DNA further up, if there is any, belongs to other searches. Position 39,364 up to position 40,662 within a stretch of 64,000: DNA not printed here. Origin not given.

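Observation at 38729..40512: Degenerate integrase with two upstream Cys-rich small paralogs: relic of an integrative element between lepA and acpP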

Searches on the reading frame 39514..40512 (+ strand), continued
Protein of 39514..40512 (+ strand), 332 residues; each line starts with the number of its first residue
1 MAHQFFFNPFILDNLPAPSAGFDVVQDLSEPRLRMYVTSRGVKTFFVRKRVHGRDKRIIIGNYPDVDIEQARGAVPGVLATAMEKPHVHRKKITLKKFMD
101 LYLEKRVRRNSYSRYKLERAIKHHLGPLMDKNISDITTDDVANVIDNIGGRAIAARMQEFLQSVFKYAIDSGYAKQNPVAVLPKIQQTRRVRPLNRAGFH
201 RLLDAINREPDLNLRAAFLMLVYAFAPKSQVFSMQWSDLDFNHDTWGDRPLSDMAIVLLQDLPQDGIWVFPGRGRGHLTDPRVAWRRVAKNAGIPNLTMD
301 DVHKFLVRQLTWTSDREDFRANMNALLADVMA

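Call 15: search_protein_families(library=phrogs, proteins=[window:39514-40512:+], max_evalue=0.1)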
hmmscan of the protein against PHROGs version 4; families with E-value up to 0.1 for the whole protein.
window:39514-40512:+ (332 aa): 5 families
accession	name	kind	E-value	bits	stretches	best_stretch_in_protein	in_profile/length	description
phrog_1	-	integration and excision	6.7e-33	115.8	1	29-298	111-394/611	integrase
phrog_216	-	integration and excision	7.7e-08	32.8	1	155-298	16-183/301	integrase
phrog_7244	-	integration and excision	1.1e-07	32.4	1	93-239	73-223/263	integrase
phrog_3423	-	unknown function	1.9e-05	25.7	1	32-110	30-111/157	-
phrog_23783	-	integration and excision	0.0012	19.9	1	90-179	57-149/162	integrase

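Call 21: find_encoding_contigs(protein=window:39514-40512:+, flank=3000, max_places=3)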
Protein window:39514-40512:+ (332 aa): 7 contigs read that carry it; 3 places shown.
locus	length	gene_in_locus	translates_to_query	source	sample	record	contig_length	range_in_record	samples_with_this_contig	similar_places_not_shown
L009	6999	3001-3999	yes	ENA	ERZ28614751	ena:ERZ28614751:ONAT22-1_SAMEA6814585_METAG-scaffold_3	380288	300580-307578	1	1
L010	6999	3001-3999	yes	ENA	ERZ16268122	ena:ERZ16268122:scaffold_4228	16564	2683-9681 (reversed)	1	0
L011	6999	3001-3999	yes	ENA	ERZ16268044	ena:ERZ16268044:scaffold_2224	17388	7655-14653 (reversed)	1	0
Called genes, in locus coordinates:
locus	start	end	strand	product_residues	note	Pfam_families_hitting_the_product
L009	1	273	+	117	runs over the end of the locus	PF02033:RBFA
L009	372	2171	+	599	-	PF00009:GTP_EFTU, PF03144:GTP_EFTU_D2, PF00679:EFG_C, PF06421:LepA_C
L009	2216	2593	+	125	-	-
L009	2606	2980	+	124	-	-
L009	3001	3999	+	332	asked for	PF13356:Arm-DNA-bind_3 (weak), PF22022:Phage_int_M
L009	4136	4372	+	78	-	PF00550:PP-binding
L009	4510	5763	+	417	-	PF00109:ketoacyl-synt, PF00108:Thiolase_N (faint), PF02801:Ketoacyl-synt_C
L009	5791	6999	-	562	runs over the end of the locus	PF00501:AMP-binding, PF13193:AMP-binding_C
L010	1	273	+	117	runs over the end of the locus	PF02033:RBFA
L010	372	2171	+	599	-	PF00009:GTP_EFTU, PF03144:GTP_EFTU_D2, PF00679:EFG_C, PF06421:LepA_C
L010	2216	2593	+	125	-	-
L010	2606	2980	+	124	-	-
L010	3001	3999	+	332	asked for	PF13356:Arm-DNA-bind_3 (weak), PF22022:Phage_int_M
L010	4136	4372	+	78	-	PF00550:PP-binding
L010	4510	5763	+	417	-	PF00109:ketoacyl-synt, PF00108:Thiolase_N (faint), PF02801:Ketoacyl-synt_C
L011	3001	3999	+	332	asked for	PF13356:Arm-DNA-bind_3 (weak), PF22022:Phage_int_M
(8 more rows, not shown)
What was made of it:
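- The identical ORF occurs on 7 independent contigs (call 21).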

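Call 23: search_protein_representatives(protein=window:39514-40512:+)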
Query: 332 residues. Proteins with E-value up to 0.001 (for the whole library): 6023; up to 1e-10: 1241; up to 1e-30: 22. The best 150 are listed.
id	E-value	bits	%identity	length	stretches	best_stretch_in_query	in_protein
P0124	2.3e-98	345.6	49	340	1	1-328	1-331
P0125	3.0e-92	325.5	48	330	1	1-328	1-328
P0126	1.3e-86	307.0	44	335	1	4-328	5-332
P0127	1.3e-82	293.9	63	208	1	128-331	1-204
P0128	4.7e-72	259.2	41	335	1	1-310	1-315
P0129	3.0e-66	240.1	64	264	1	107-274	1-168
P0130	4.5e-64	232.9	38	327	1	1-327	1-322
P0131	5.1e-64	232.8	49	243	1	1-240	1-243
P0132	1.3e-61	224.8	67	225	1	176-330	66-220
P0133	9.1e-61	222.1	39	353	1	1-307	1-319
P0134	4.2e-54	200.2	71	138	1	1-134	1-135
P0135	2.1e-45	171.6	74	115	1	1-111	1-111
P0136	1.0e-43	166.1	99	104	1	1-79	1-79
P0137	5.2e-43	163.7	87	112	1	1-87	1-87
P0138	1.1e-38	149.5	55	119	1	214-329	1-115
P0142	3.9e-34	134.6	36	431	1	4-295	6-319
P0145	3.5e-31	124.9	33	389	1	4-306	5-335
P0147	1.6e-29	119.4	33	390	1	10-305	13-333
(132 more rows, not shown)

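Call 26: find_related_loci(query=A2, collection=genome_contigs, flank=6000)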
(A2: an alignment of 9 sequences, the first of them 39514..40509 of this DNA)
Query A2 (332 aa) in genome_contigs; peptide patterns used: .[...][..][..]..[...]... (x = any residue, [..] = any of these).
287 stretches matched a pattern; 275 encode a relative of the query (tblastn E <= 1e-3); the best 80 are kept; 80 distinct loci.
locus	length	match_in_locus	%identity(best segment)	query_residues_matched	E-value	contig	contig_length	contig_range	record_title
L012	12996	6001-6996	80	1-332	0e+0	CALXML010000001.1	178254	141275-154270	MAG: uncultured Alphaproteobacteria bacterium isolate BRZ_KL__bin36 genome assembly, contig: BRZ_KL__NODE_32_length_1782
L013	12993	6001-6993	81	1-331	0e+0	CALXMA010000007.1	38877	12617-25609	MAG: uncultured Alphaproteobacteria bacterium isolate BRZ_IT__bin13 genome assembly, contig: BRZ_IT__NODE_992_length_388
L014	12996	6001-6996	83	1-332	0e+0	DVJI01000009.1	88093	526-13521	MAG TPA_asm: Candidatus Enterousia intestinigallinarum isolate ChiGjej3B3-5194 ChiGjej3B3M5__C533893_L88093_SRR6323341,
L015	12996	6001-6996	82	1-332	0e+0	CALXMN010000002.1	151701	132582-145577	MAG: uncultured Alphaproteobacteria bacterium isolate BRZ_KQ__bin82 genome assembly, contig: BRZ_KQ__NODE_157_length_151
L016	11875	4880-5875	81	1-332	0e+0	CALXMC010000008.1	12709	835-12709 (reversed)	MAG: uncultured Alphaproteobacteria bacterium isolate BRZ_EE__bin33 genome assembly, contig: BRZ_EE__NODE_5711_length_12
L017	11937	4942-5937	80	1-332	0e+0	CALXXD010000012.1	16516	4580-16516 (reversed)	MAG: uncultured Alphaproteobacteria bacterium isolate BRZ_AB__bin14 genome assembly, contig: BRZ_AB__NODE_3336_length_16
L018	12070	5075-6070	79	1-332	0e+0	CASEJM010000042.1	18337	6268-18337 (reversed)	uncultured proteobacterium isolate Batch3_idba_bin.193 genome assembly, contig: Batch3_idba_bin.193.fa_k87_42577899, who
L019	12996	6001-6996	78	1-332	0e+0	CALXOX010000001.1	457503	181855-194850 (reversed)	MAG: uncultured Alphaproteobacteria bacterium isolate BRZ_MD__bin1 genome assembly, contig: BRZ_MD__NODE_4_length_457503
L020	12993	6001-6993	79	1-331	6e-180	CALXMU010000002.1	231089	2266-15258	MAG: uncultured Alphaproteobacteria bacterium isolate BRZ_MD__bin57 genome assembly, contig: BRZ_MD__NODE_45_length_2310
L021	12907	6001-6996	79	1-332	2e-179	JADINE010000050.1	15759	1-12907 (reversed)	MAG: Candidatus Enterousia excrementavium isolate B1-16210 B1M03__C563366_L15759_SRR9113712, whole genome shotgun sequen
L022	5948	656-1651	78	1-332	2e-180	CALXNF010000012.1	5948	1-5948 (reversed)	MAG: uncultured Alphaproteobacteria bacterium isolate E02__bin305 genome assembly, contig: E02__k127_4386060, whole geno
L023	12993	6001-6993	77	1-331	1e-176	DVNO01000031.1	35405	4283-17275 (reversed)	MAG TPA_asm: Candidatus Enterousia avicola isolate CHK136-897 CHK136__C165167_L35405_ERR2241905, whole genome shotgun se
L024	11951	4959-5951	81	1-331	1e-176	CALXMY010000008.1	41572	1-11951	MAG: uncultured Alphaproteobacteria bacterium isolate BRZ_RP__bin67 genome assembly, contig: BRZ_RP__NODE_1226_length_41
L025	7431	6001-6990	76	1-330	9e-175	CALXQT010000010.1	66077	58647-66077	MAG: uncultured Alphaproteobacteria bacterium isolate E20__bin73 genome assembly, contig: E20__k127_10008180, whole geno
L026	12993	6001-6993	76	1-331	6e-174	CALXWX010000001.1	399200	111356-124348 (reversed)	MAG: uncultured Alphaproteobacteria bacterium isolate BRZ_EC__bin9 genome assembly, contig: BRZ_EC__NODE_9_length_399200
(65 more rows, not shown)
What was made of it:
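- The genome_contigs scan confirmed 275 matching stretches, and the 80 loci returned are named Enterousia or gut alphaproteobacterial MAGs (call 26).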

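Call 32: find_encoding_contigs(protein=P0124, flank=5000, max_places=2)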
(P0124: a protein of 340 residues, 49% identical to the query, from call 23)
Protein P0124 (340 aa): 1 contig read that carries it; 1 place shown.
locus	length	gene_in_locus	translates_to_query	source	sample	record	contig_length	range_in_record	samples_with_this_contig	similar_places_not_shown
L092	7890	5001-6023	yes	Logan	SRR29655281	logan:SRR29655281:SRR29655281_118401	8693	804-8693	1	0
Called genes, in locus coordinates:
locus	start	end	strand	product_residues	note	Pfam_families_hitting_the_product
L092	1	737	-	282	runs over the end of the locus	-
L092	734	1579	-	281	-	PF00005:ABC_tran, PF13304:AAA_21 (faint)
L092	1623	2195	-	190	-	PF09335:VTT_dom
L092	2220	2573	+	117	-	PF02033:RBFA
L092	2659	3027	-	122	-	-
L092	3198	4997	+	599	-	PF00009:GTP_EFTU, PF03144:GTP_EFTU_D2, PF00679:EFG_C, PF06421:LepA_C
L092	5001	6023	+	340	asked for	PF13356:Arm-DNA-bind_3 (weak), PF22022:Phage_int_M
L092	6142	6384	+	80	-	PF00550:PP-binding, PF14573:PP-binding_2 (weak)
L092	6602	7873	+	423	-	PF00109:ketoacyl-synt, PF02801:Ketoacyl-synt_C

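Call 33: find_encoding_contigs(protein=P0130, flank=5000, max_places=2)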
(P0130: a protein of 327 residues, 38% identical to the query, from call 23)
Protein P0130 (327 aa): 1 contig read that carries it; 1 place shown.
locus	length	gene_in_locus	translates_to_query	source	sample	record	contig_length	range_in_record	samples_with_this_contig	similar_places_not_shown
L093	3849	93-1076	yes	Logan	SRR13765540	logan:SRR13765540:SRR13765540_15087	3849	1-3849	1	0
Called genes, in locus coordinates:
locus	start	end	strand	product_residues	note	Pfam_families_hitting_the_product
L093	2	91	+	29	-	?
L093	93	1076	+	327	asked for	PF13356:Arm-DNA-bind_3 (weak)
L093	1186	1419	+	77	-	PF14573:PP-binding_2 (weak), PF00550:PP-binding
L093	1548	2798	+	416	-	PF00109:ketoacyl-synt, PF02801:Ketoacyl-synt_C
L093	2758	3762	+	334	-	PF02618:YceG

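Call 34: find_encoding_contigs(protein=P0128, flank=6000, max_places=2)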
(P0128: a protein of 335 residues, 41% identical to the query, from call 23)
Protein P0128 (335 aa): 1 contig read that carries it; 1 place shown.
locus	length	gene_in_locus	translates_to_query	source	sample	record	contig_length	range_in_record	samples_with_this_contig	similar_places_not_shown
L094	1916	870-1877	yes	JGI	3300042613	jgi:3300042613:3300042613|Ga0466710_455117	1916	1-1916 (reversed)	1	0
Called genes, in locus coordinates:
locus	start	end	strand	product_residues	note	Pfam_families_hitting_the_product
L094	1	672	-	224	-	?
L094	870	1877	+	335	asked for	PF13356:Arm-DNA-bind_3 (weak), PF22022:Phage_int_M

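Call 35: find_encoding_contigs(protein=P0133, flank=6000, max_places=2)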
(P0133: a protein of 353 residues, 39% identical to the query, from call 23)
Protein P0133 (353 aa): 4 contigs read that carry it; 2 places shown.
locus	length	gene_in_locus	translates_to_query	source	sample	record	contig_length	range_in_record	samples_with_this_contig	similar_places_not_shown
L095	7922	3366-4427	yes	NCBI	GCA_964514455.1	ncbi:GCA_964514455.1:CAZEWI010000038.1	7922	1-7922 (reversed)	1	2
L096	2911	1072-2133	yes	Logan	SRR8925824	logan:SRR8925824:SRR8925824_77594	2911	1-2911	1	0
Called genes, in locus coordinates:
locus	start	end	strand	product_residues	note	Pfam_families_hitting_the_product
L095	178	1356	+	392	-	-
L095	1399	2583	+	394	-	PF00890:FAD_binding_2 (weak), PF01266:DAO (faint), PF01946:Thi4 (faint), PF03486:HI0933_like, PF07992:Pyr_redox_2, PF13738:Pyr_redox_3 (faint), PF22780:HI0933_like_1st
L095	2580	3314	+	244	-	PF01643:Acyl-ACP_TE, PF20791:Acyl-ACP_TE_C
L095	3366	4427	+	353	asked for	PF13356:Arm-DNA-bind_3 (weak), PF22022:Phage_int_M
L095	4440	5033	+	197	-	PF21176:RecR_HhH, PF13662:Toprim_4, PF21175:RecR_C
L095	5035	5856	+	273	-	PF00398:RrnaAD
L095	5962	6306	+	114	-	-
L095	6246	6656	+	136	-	-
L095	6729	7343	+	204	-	PF12710:HAD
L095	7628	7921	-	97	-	?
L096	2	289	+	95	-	?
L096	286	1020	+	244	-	PF01643:Acyl-ACP_TE, PF20791:Acyl-ACP_TE_C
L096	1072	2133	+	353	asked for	PF13356:Arm-DNA-bind_3 (weak), PF22022:Phage_int_M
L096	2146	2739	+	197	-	PF21176:RecR_HhH, PF13662:Toprim_4, PF21175:RecR_C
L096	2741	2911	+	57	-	?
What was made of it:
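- One distant member (P0133) sits in a different context: acyl-ACP thioesterase-intL-recR (call 35).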

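Call 36: find_encoding_contigs(protein=P0126, flank=6000, max_places=2)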
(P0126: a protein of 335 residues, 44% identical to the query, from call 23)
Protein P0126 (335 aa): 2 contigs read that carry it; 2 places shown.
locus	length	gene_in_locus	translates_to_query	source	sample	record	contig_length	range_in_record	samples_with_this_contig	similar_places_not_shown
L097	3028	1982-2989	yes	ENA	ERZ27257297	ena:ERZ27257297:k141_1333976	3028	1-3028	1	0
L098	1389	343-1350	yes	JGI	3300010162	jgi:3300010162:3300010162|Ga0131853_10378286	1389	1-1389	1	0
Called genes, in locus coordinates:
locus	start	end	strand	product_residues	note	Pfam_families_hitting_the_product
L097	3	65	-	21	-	?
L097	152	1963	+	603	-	PF00009:GTP_EFTU, PF01926:MMR_HSR1 (faint), PF03144:GTP_EFTU_D2, PF00679:EFG_C, PF06421:LepA_C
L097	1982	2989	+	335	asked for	PF13356:Arm-DNA-bind_3, PF22022:Phage_int_M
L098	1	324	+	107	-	?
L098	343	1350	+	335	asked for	PF13356:Arm-DNA-bind_3, PF22022:Phage_int_M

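Call 56: predict_structure(alignment_id=A1)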
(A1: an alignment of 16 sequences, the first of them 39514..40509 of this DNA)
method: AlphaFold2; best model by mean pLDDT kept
length: 332 residues; sequences in the alignment: 16
mean_pLDDT: 90.4   pTM: 0.55
mean pLDDT of the five models: 90.4, 90.1, 89.3, 89.3, 88.7
residues with pLDDT >= 90: 246; 70-90: 71; 50-70: 14; < 50: 1
segments of 3 or more residues with pLDDT < 50: none
pLDDT, mean of each block of 10 residues (from residue 1): 84 91 93 94 92 82 95 92 68 90 90 91 94 94 92 92 93 89 80 84 96 96 93 94 91 96 92 84 93 90 92 92 94 83
secondary structure, 60 per line:
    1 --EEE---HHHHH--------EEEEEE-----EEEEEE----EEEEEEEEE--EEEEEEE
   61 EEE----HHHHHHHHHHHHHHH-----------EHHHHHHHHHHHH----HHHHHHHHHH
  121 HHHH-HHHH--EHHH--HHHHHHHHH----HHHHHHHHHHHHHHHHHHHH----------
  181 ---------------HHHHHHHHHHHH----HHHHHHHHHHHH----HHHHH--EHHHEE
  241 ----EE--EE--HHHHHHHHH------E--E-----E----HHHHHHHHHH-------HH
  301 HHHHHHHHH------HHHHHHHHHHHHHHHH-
elements in order: E3-5 H9-13 E22-27 E33-38 E43-51 E54-63 H68-82 H95-106 H111-124 H126-129 H138-146 H151-170 H196-207 H212-223 H228-232 H253-261 H282-291 H299-309 H316-331
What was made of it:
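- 39514..40512 (+): intL: a 332-aa catalytically dead, C-terminally trimmed derivative of a P4-type tyrosine integrase. Approximate domains: arm-type DNA-binding domain 1-85, core-binding/SAM-like domain 90-185, degenerate catalytic-fold domain 195-332. The AF2 model has pLDDT 90.4 (call 56).
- On Tyrosine recombinase / phage integrase (PF00589): AF2 pLDDT is 90.4 (call 56).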

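Call 58: search_protein_families(library=padloc, proteins=[window:39514-40512:+], max_evalue=0.01)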
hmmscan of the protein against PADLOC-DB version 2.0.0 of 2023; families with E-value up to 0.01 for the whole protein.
window:39514-40512:+ (332 aa): 0 families
